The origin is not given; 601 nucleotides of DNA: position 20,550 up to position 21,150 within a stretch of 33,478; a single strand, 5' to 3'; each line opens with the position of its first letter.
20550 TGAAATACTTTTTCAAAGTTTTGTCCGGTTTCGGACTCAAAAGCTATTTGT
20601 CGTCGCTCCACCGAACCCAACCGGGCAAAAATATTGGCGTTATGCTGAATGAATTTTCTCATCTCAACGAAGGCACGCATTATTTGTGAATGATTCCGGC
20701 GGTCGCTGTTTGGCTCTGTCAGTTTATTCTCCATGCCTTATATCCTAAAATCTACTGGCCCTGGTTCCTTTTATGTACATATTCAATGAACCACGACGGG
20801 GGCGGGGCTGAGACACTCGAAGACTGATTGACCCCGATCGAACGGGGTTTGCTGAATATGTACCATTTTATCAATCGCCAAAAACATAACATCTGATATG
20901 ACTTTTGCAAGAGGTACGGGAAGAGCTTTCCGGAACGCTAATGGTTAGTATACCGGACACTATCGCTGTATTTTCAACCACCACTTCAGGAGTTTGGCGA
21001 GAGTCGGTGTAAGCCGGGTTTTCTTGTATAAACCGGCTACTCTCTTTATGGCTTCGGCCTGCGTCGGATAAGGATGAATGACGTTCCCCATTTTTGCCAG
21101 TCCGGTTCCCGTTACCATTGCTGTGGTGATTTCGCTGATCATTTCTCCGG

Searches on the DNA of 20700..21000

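Call 61: search_rna_families(source=window, start=20700, end=21000, threshold=evalue, max_evalue=1, show_alignments=1)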
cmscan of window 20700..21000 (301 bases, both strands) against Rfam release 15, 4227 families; matches with E-value up to 1: 0.
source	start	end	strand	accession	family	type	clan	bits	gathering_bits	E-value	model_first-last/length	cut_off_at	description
